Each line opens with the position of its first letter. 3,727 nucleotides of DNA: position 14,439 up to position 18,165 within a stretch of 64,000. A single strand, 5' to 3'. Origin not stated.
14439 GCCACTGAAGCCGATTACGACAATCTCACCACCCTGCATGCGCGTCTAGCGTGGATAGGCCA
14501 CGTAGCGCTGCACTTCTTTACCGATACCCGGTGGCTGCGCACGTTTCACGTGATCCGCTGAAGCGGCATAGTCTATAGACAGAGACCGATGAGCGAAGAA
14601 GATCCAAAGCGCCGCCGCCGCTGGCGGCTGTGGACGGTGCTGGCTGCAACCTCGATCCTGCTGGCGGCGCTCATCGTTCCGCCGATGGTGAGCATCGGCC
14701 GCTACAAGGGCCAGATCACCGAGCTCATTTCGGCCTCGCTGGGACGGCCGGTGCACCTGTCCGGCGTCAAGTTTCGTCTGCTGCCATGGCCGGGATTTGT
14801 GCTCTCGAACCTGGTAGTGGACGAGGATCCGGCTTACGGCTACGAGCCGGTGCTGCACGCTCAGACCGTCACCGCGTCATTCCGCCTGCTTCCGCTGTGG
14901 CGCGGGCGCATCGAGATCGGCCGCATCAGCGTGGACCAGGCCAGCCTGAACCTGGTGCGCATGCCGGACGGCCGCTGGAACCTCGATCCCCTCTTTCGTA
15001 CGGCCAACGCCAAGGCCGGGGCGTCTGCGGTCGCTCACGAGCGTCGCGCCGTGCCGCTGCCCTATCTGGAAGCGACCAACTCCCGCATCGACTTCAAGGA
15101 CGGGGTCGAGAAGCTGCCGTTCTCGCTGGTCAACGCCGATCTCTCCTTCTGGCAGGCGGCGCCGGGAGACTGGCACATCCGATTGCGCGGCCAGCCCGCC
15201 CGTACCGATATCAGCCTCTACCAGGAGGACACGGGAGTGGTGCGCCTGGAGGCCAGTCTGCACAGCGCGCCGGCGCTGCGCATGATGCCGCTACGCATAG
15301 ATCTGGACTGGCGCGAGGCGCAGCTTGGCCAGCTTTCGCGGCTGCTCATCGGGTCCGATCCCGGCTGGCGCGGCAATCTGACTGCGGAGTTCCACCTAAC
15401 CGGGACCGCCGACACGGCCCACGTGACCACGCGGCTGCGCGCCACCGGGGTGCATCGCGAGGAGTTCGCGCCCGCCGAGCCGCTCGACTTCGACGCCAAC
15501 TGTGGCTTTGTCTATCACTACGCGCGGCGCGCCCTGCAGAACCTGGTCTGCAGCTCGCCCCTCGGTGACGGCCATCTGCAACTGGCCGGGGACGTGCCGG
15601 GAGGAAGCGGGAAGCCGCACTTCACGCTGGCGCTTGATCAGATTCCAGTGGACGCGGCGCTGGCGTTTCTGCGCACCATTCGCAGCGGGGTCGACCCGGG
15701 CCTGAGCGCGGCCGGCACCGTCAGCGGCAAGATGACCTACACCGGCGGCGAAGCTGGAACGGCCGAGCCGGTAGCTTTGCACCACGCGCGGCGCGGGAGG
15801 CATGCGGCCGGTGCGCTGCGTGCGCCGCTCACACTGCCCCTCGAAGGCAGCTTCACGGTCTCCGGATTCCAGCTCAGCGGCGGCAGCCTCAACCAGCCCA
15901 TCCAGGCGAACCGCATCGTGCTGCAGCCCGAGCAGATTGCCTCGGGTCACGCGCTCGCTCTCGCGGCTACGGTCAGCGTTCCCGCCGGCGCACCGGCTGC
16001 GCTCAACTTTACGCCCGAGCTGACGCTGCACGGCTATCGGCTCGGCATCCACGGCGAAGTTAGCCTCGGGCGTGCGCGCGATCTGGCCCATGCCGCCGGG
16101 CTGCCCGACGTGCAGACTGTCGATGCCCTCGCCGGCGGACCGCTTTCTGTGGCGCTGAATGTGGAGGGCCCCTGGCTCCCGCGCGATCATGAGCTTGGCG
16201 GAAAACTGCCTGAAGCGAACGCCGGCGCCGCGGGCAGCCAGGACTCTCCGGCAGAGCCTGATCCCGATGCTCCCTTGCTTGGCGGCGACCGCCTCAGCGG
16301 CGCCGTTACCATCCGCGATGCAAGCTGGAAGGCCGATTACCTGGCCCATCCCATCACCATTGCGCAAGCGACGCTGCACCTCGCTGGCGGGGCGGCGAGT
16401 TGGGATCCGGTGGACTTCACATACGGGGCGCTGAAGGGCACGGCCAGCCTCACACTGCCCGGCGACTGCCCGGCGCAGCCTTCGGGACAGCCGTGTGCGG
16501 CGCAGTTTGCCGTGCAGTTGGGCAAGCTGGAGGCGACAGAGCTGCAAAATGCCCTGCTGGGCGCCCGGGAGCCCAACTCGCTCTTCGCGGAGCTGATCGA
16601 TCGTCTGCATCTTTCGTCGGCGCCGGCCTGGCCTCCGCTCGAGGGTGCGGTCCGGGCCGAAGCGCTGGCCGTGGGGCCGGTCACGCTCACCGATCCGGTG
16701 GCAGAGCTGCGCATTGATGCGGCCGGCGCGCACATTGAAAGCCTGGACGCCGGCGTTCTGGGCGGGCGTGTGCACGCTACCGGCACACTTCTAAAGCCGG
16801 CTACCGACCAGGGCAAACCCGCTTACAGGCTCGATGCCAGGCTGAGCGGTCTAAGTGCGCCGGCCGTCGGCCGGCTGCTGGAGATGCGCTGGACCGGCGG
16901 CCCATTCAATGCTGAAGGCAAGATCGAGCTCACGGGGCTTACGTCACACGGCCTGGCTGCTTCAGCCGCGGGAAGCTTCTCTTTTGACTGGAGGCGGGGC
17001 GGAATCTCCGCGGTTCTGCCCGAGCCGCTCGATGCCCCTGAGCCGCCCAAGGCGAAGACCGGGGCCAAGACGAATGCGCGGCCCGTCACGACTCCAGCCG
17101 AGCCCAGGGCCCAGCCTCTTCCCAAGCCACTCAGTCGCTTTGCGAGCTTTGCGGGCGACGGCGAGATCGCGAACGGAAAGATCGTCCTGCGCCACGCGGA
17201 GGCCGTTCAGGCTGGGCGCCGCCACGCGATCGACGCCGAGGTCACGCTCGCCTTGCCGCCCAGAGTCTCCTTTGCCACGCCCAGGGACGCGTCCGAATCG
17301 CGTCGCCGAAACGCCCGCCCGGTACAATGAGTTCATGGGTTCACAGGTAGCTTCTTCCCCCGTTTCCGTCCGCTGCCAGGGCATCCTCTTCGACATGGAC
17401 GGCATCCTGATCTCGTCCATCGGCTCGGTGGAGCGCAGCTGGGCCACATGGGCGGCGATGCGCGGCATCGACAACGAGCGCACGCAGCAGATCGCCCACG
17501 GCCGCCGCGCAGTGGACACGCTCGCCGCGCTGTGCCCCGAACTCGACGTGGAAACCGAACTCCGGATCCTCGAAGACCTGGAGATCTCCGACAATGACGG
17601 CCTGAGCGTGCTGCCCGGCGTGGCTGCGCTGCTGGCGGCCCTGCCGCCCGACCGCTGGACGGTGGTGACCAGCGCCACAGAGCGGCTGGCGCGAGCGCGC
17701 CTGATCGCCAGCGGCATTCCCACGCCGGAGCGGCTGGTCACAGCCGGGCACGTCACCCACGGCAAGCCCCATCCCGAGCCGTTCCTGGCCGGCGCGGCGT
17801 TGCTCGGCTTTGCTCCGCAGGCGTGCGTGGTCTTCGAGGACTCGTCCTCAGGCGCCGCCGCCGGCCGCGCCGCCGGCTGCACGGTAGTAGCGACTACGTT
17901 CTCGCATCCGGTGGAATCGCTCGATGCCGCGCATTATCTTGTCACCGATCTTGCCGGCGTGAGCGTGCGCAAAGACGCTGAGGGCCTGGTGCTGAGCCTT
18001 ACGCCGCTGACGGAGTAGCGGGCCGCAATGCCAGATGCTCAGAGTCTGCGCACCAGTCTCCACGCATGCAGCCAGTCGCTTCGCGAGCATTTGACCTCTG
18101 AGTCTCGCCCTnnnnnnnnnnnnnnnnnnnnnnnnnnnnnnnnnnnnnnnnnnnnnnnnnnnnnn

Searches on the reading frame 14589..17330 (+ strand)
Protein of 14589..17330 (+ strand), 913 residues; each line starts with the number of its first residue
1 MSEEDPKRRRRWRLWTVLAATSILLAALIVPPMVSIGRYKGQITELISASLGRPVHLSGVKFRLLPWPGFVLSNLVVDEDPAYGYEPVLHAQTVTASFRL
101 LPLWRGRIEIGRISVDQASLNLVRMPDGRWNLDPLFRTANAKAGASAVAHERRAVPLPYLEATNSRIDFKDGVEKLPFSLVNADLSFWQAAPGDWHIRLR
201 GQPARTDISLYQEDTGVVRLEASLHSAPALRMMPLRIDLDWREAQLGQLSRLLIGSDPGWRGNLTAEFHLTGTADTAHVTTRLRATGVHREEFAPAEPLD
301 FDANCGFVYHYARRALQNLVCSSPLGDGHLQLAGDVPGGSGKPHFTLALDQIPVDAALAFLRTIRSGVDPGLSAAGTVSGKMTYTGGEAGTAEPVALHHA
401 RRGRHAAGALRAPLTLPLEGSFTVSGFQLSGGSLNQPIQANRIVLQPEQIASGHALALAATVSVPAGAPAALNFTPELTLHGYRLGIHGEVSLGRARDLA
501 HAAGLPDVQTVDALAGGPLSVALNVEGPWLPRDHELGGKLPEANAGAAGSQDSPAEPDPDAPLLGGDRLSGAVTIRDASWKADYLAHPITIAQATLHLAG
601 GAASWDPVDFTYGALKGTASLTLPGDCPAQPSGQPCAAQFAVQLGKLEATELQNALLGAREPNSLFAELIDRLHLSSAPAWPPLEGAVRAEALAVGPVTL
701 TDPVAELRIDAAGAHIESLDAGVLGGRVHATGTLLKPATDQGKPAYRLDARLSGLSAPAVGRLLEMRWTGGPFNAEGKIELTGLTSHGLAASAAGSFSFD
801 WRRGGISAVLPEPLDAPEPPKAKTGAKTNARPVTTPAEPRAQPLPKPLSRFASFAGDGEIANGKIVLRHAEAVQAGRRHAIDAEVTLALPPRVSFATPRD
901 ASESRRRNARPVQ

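Call 18: search_protein_families(library=pfam, proteins=[window:14589-17330:+], max_evalue=0.001)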
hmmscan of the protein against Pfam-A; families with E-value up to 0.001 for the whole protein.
window:14589-17330:+ (913 aa): 2 families
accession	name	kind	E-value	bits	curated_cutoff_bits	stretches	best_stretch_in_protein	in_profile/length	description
PF05170.20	AsmA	-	3e-23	82.9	29.8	1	17-183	9-185/607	AsmA family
PF05359.17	DUF748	-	4.5e-15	55.2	50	1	6-246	11-228/1037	Domain of Unknown Function (DUF748)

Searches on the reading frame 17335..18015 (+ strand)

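Call 18: search_protein_families(library=pfam, proteins=[window:17335-18015:+], max_evalue=0.001)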
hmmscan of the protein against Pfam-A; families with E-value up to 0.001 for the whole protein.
seq(227 aa): 2 families
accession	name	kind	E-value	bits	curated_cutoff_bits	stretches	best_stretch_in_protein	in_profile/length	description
PF00702.32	Hydrolase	-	4.2e-17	63.6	26.4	1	16-181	3-191/191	haloacid dehalogenase-like hydrolase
PF13419.12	HAD_2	-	4.8e-15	56.6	23.8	1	17-186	1-177/178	Haloacid dehalogenase-like hydrolase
